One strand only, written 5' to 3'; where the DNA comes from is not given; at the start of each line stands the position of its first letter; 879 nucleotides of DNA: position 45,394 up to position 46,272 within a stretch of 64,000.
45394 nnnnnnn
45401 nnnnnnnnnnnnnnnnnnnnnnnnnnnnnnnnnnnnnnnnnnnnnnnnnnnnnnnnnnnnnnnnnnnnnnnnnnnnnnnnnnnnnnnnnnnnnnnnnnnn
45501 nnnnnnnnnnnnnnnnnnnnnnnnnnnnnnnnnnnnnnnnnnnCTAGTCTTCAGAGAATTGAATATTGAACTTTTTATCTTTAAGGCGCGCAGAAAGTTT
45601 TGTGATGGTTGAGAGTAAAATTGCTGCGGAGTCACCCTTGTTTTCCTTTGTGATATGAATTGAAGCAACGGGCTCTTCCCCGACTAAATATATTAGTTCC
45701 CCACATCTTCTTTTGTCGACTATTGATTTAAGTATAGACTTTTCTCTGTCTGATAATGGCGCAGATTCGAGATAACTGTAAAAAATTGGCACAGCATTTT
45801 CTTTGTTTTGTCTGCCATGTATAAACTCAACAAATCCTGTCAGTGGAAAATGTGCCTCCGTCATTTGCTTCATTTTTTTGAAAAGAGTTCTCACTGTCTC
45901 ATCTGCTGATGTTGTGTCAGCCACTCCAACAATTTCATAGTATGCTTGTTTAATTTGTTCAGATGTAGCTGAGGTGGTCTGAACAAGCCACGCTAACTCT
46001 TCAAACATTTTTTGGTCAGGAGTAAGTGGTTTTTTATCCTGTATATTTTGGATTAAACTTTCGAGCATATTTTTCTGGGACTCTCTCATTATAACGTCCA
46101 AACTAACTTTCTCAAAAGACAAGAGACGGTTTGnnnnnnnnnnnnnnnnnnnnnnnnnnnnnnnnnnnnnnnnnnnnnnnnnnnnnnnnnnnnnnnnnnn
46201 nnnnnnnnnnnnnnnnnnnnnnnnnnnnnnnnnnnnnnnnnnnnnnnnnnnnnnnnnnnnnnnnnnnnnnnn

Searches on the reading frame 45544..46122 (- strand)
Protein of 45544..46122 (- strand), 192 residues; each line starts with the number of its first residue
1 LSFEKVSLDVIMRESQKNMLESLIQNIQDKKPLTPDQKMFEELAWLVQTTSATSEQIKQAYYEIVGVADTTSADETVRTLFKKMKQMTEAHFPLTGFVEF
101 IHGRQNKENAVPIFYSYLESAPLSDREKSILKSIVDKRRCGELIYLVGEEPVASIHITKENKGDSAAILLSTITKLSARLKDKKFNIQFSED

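Call 3: search_protein_families(library=pfam, proteins=[window:45544-46122:-], max_evalue=0.01)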
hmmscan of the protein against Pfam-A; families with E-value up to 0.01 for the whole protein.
window:45544-46122:- (192 aa): 0 families

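Call 4: search_protein_families(library=padloc, proteins=[window:45544-46122:-], max_evalue=0.01)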
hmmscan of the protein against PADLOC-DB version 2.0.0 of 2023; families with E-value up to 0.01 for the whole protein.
window:45544-46122:- (192 aa): 0 families

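Call 5: search_protein_families(library=ncbifam, proteins=[window:45544-46122:-], max_evalue=0.01)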
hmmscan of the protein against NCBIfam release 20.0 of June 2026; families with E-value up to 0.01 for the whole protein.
window:45544-46122:- (192 aa): 1 family
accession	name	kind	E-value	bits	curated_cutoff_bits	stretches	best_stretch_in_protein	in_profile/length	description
NF041562.1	PraB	equivalog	0.0037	16.9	120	1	40-86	87-133/163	alkane oxidation protein activator PraB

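Call 9: find_homologous_proteins(query=window:45544-46122:-, max_evalue=0.001)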
Query window:45544-46122:- (192 aa): 1 proteins with E <= 0.001 among 65 candidates.
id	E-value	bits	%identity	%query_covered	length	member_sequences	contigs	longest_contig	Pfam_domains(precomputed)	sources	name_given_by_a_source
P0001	4.5e-111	387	100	94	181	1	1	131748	-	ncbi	-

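Call 13: find_encoding_contigs(protein=P0001, flank=10000, max_places=5)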
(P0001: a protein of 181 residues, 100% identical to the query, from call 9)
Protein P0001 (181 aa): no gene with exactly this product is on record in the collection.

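Call 23: predict_structure(protein=window:45544-46089:-)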
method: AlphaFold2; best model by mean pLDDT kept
length: 181 residues; sequences in the alignment: 1
mean_pLDDT: 43.7   pTM: 0.28
mean pLDDT of the five models: 43.7, 43.0, 42.2, 41.6, 40.4
residues with pLDDT >= 90: 0; 70-90: 1; 50-70: 51; < 50: 129
segments of 3 or more residues with pLDDT < 50: 1-6, 32-43, 45-47, 52-100, 127-181
pLDDT, mean of each block of 10 residues (from residue 1): 49 55 59 42 48 46 41 34 30 38 55 59 49 30 36 42 42 33 30
secondary structure, 60 per line:
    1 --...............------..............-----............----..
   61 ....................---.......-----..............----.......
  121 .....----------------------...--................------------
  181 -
elements in order: H3-17 H24-37 H43-54 H59-80 H84-90 H96-109 H114-125 H153-168

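Call 24: search_protein_representatives(protein=window:45544-46122:-)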
Query: 192 residues. Proteins with E-value up to 0.001 (for the whole library): 125; up to 1e-10: 63; up to 1e-30: 1. The best 125 are listed.
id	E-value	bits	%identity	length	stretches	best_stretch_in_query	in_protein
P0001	1.4e-111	386.5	100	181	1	12-192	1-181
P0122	2.2e-24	102.8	38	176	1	19-192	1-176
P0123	3.6e-24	102.1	37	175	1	34-188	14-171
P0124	1.6e-22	96.7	35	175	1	34-191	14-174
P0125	1.5e-21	93.6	35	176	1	32-177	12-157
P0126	2.2e-21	93.0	34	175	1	24-192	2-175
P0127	1.6e-20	90.2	34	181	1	33-191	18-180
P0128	4.8e-20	88.7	33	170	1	34-191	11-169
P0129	2.3e-19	86.5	34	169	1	43-191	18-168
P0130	5.3e-19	85.3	33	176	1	30-180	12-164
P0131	7.7e-19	84.8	34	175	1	34-179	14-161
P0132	1.1e-18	84.3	39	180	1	49-191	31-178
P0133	4.6e-18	82.3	30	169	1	35-190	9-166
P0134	5.4e-18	82.0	34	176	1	46-191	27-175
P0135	5.6e-18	82.0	32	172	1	36-179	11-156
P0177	1.4e-11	61.1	26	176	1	45-183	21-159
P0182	7.2e-11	58.9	24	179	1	30-189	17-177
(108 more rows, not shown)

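Call 26: find_homologous_proteins(query=A2, max_evalue=0.001)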
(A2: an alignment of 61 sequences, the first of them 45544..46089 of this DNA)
Query A2 (61 sequences) (181 aa, profile of the alignment): 3 proteins with E <= 0.001 among 1833 candidates.
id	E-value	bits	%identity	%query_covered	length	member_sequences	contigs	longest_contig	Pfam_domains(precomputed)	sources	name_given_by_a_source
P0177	1.1e-48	183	28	71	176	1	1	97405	-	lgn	-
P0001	3.6e-46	175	100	100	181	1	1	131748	-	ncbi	-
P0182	1.8e-39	153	25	90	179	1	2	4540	-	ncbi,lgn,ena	-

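Call 27: search_protein_families(library=pfam, alignment_id=A2, max_evalue=0.1)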
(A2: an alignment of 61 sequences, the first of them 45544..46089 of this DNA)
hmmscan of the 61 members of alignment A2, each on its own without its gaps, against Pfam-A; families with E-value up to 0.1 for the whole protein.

A. member 1, window:45544-46089:- (181 aa): 1 family
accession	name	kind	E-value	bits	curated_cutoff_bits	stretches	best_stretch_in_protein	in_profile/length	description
PF10294.15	Methyltransf_16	-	0.057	13.6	21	1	5-79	78-149/174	Lysine methyltransferase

B. families by the number of members that match (of 61 scanned): 70 families (the first 25 are shown)
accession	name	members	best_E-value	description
PF17749.6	MIP-T3_C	3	0.0062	Microtubule-binding protein MIP-T3 C-terminal region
PF19182.5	DUF5864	3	0.0077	Family of unknown function (DUF5864)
PF00687.26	Ribosomal_L1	2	2.2e-05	Ribosomal protein L1p/L10e family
PF25296.1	Decapeptide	2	0.009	Decapeptide repeat region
PF15189.11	MEIOC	2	0.042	Meiosis-specific coiled-coil domain-containing protein MEIOC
PF15796.10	KELK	1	0.0014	KELK-motif containing domain of MRCK Ser/Thr protein kinase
PF24861.2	SUS_N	1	0.0019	Sucrose synthase N-terminal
PF23728.1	Tubby_C_like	1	0.0025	Tubby C-terminal like domain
PF00213.23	OSCP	1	0.0039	ATP synthase delta (OSCP) subunit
PF24658.1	DUF7647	1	0.0069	Domain of unknown function (DUF7647)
PF09079.17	Cdc6_C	1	0.0079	CDC6, C terminal winged helix domain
PF25825.1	SAPC2_N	1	0.0083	SAPC2 EF-hand like N-terminal domain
PF21981.2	RecX_HTH3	1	0.012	RecX, third three-helix domain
PF09518.16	RE_HindIII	1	0.014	HindIII restriction endonuclease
PF21806.3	DUF6879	1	0.014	Family of unknown function (DUF6879)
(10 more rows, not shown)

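Call 30: find_encoding_contigs(protein=P0177, flank=6000, max_places=2)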
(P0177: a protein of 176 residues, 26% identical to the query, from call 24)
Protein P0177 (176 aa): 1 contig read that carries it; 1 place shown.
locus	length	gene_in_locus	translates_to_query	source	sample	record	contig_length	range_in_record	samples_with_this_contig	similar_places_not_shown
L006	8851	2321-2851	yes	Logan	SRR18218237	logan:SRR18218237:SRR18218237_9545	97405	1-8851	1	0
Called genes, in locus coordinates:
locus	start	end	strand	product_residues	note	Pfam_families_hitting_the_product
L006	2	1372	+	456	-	?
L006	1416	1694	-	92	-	PF01016:Ribosomal_L27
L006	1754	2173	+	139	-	-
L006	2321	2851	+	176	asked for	-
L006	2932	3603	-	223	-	PF03167:UDG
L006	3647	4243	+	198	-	PF00929:RNase_T (faint)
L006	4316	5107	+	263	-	PF18306:LDcluster4, PF03641:Lysine_decarbox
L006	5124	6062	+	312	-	-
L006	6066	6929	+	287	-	PF00480:ROK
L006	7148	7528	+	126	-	-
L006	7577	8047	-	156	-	PF07291:MauE (weak), PF07681:DoxX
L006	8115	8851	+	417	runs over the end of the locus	PF07690:MFS_1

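Call 31: find_encoding_contigs(protein=P0182, flank=6000, max_places=2)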
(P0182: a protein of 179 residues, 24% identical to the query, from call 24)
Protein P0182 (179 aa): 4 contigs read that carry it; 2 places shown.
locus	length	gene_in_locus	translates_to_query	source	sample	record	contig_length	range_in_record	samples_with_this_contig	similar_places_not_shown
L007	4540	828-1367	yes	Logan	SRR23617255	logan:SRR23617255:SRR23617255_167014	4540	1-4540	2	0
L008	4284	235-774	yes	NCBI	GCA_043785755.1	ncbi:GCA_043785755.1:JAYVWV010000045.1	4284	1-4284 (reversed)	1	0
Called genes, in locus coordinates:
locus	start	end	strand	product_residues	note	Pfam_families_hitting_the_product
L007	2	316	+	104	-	?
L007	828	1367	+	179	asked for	-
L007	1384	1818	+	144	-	PF00903:Glyoxalase, PF06983:3-dmu-9_3-mt (weak)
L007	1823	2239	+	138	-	PF08327:AHSA1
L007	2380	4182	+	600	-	PF00664:ABC_membrane, PF00005:ABC_tran, PF02463:SMC_N (weak)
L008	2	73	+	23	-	?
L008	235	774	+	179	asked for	-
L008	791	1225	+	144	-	PF00903:Glyoxalase, PF06983:3-dmu-9_3-mt (weak)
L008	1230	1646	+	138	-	PF08327:AHSA1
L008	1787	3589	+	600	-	PF00664:ABC_membrane, PF00005:ABC_tran, PF02463:SMC_N (weak)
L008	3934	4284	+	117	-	?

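Call 34: find_encoding_contigs(protein=P0122, flank=6000, max_places=2)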
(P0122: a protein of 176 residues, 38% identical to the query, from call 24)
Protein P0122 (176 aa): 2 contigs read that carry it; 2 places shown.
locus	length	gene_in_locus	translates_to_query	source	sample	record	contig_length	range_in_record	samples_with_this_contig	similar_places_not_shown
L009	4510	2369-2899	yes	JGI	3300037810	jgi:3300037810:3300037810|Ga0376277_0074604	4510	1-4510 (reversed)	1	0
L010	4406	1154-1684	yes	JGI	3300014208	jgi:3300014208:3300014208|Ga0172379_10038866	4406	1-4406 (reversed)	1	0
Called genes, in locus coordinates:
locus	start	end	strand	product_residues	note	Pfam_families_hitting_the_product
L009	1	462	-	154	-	?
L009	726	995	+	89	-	-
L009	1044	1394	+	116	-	-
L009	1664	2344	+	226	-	PF12705:PDDEXK_1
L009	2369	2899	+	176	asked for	-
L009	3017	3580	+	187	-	PF00717:Peptidase_S24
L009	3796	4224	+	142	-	PF00817:IMS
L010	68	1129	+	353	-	PF12705:PDDEXK_1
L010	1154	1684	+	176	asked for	-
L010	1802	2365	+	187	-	PF00717:Peptidase_S24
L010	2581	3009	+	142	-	PF00817:IMS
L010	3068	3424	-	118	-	-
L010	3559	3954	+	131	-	PF03073:TspO_MBR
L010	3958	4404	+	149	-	?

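Call 55: search_solved_structures(query=A2, max_evalue=1)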
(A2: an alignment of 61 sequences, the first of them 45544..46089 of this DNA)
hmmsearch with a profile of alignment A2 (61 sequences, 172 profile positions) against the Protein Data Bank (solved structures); distinct sequences matched with E-value up to 1: 5.
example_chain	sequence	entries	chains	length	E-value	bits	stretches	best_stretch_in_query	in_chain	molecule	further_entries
3uz0_A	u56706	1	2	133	0.022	17.7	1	9-60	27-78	Stage III sporulation protein AH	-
9c7z_A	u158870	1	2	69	0.036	17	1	12-67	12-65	HALC3_919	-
3tuf_A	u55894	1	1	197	0.11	15.5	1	9-60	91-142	Stage III sporulation protein AH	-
7wbo_A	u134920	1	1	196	0.23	14.4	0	9-43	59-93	Sarcoplasmic calcium-binding protein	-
4by4_A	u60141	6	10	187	0.31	14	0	35-77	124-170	FI18190P1 | CG5907-PA, ISOFORM A | FREQUENIN 2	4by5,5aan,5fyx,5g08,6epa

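Call 63: find_encoding_contigs(protein=P0124, flank=6000, max_places=3)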
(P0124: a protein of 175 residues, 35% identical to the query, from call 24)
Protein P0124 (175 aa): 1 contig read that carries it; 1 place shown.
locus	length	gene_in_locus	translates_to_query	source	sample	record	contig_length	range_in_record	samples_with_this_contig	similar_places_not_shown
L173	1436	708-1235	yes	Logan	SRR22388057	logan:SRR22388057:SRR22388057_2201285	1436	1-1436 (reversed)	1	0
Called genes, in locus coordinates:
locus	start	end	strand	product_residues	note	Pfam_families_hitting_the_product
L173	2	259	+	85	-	?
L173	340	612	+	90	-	-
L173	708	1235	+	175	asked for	-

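Call 69: predict_structure(alignment_id=A2)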
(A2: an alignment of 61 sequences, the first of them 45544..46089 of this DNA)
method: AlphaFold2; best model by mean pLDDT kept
length: 181 residues; sequences in the alignment: 61
mean_pLDDT: 93.9   pTM: 0.78
mean pLDDT of the five models: 93.9, 93.1, 92.5, 92.4, 91.8
residues with pLDDT >= 90: 154; 70-90: 23; 50-70: 4; < 50: 0
segments of 3 or more residues with pLDDT < 50: none
pLDDT, mean of each block of 10 residues (from residue 1): 78 73 96 96 98 93 97 98 98 96 98 97 97 97 94 96 94 96 93
secondary structure, 60 per line:
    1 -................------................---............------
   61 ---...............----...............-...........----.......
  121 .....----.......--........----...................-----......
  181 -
elements in order: H2-17 H24-39 H43-54 H64-78 H83-97 H99-109 H114-125 E130-136 E139-146 H151-169 E175-180

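Call 72: fold_search(model_id=the predicted structure, library=pdb)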
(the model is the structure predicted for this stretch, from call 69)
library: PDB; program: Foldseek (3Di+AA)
matches with E <= 10: 359; with E <= 0.001: 0
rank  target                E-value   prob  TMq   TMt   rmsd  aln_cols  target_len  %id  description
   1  7acz_A                7.3e-02  0.97  0.26  0.30   3.8        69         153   16  RdeltaD2 H/L (LMW SLP/HMW SLP) complex from C. difficile SlpA (R20291 strain) (released 2022-03-09)
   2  9f8f_A                2.0e-01  0.94  0.27  0.17   3.7        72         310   11  SLPL/SLPH (H/L) complex C. difficile Opt2472 strain (SLCT2) (released 2025-09-03)
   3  3cvz_C                2.0e-01  0.75  0.25  0.19   4.5        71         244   17  Structural insights into the molecular organization of the S-layer from Clostridium difficile (released 2009-03-17)
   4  9f8f_C                2.4e-01  0.80  0.25  0.16   4.3        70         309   13  SLPL/SLPH (H/L) complex C. difficile Opt2472 strain (SLCT2) (released 2025-09-03)
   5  5x6u_B                2.4e-01  0.28  0.15  0.21  10.8        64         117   14  Crystal structure of human heteropentameric complex (released 2017-12-06)
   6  3cvz_A                2.5e-01  0.69  0.24  0.19   4.5        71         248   17  Structural insights into the molecular organization of the S-layer from Clostridium difficile (released 2009-03-17)
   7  5lly_A                3.4e-01  0.14  0.18  0.08  14.7       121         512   21  Photosensory Module of Bacteriophytochrome linked Diguanylyl Cyclase from Idiomarina species A28L (released 2017-03-15)
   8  5lly_C                3.6e-01  0.10  0.16  0.07  14.5       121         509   21  Photosensory Module of Bacteriophytochrome linked Diguanylyl Cyclase from Idiomarina species A28L (released 2017-03-15)
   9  6g1z_A                3.6e-01  0.08  0.14  0.08  15.4       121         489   11  Crystal structure of a fluorescence optimized bathy phytochrome PAiRFP2 derived from wild-type Agp2 in its Pfr state. (released 2018-11-28)
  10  9e78_3Q               4.2e-01  0.08  0.16  0.08  16.9       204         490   10  48-nm repeat of the Leishmania tarentolae doublet microtubule (released 2025-03-12)
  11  6b9x_B                4.5e-01  0.12  0.12  0.16  11.1        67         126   21  Crystal structure of Ragulator (released 2017-11-08)
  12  5lly_B                4.5e-01  0.05  0.11  0.05  15.4       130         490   17  Photosensory Module of Bacteriophytochrome linked Diguanylyl Cyclase from Idiomarina species A28L (released 2017-03-15)
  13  7acy_A                5.1e-01  0.57  0.25  0.16   4.5        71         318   18  H/L (SLPH/SLPL) complex from C. difficile (CD630 strain) (released 2022-03-09)
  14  3cvz_B                5.4e-01  0.44  0.24  0.19   4.5        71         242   18  Structural insights into the molecular organization of the S-layer from Clostridium difficile (released 2009-03-17)
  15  8rjo_A                5.4e-01  0.08  0.15  0.07  14.8       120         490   12  Serial femtosecond X-ray structure of a fluorescence optimized bathy phytochrome PAiRFP2 derived from wild-type Agp2 i (released 2025-05-14)
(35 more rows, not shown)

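Call 77: search_protein_families(library=phrogs, proteins=[window:45544-46068:-, P0122, P0124, P0177], max_evalue=0.01)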
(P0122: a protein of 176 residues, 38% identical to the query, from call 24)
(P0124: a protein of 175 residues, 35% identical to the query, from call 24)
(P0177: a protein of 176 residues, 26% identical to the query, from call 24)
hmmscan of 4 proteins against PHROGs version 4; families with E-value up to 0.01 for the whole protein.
window:45544-46068:- (174 aa): 0 families

P0122 (176 aa): 1 family
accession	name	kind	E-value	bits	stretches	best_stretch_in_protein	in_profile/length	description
phrog_8448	-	transcription regulation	0.0046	18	1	40-100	73-129/151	anti-repressor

P0124 (175 aa): 0 families

P0177 (176 aa): 0 families

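Call 78: fold_search(model_id=the predicted structure, library=viral)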
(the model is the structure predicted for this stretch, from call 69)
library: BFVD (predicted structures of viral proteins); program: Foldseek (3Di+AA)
matches with E <= 10: 570; with E <= 0.001: 0
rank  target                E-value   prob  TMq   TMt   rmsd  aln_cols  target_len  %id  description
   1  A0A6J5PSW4            7.7e-02  0.35  0.20  0.21  18.0       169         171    9  Uncharacterized protein [uncultured Caudovirales phage]
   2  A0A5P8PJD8            1.0e-01  0.87  0.26  0.40   5.5        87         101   15  Uncharacterized protein [Stenotrophomonas phage Mendera]
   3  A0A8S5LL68            1.1e-01  0.16  0.16  0.16  19.2       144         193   10  Putative tail-component [Siphoviridae sp. ctvod4]
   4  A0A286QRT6            1.8e-01  0.38  0.21  0.28  11.1       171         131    9  DUF7204 domain-containing protein [Streptococcus phage P9853]
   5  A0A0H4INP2            2.8e-01  0.41  0.21  0.40  16.8        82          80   16  Uncharacterized protein [Stenotrophomonas phage IME-SM1]
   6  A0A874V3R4            2.8e-01  0.38  0.18  0.34  13.8        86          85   12  (no name in the UniProt tables at hand)
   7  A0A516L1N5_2          2.8e-01  0.16  0.24  0.04  23.1       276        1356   12  (no name in the UniProt tables at hand)
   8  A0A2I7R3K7            2.9e-01  0.23  0.18  0.27   9.2        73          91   14  (no name in the UniProt tables at hand)
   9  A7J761                3.1e-01  0.69  0.26  0.40   4.4        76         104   18  Uncharacterized protein N357R [Paramecium bursaria Chlorella virus FR483]
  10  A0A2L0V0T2            3.1e-01  0.18  0.20  0.25  13.2       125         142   16  Uncharacterized protein [Agrobacterium phage Atu_ph07]
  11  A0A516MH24            3.3e-01  0.41  0.24  0.33   5.5        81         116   14  (no name in the UniProt tables at hand)
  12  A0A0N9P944            3.5e-01  0.80  0.21  0.36   7.3        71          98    8  Uncharacterized protein [Acidianus bottle-shaped virus 2 strain ABV2]
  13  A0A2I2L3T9            3.5e-01  0.23  0.25  0.28  14.8       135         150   12  Transmembrane domain-containing protein [Orpheovirus IHUMI-LCC2]
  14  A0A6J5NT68            4.0e-01  0.63  0.20  0.51  12.4        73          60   16  Uncharacterized protein [uncultured Caudovirales phage]
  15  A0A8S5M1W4            4.0e-01  0.11  0.15  0.17  11.5       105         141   21  Uncharacterized protein [Siphoviridae sp. cttDR14]
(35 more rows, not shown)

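Call 84: find_encoding_contigs(protein=P0126, flank=6000, max_places=3)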
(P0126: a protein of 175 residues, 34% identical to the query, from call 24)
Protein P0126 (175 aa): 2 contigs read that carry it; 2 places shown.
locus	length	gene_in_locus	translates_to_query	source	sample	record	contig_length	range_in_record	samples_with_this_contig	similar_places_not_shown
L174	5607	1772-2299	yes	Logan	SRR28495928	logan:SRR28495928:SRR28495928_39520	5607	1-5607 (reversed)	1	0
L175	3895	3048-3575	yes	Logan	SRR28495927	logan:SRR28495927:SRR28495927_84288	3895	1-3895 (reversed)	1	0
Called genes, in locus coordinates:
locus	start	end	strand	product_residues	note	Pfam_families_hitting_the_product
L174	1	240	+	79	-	?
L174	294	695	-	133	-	-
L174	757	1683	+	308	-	PF12705:PDDEXK_1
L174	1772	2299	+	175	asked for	-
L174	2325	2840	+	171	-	-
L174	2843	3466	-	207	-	PF00211:Guanylate_cyc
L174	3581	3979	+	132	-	-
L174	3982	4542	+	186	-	PF01863:YgjP-like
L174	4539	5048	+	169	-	-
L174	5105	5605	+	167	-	?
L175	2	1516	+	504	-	?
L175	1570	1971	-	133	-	-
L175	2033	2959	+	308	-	PF12705:PDDEXK_1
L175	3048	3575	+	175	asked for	-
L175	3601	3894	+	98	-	?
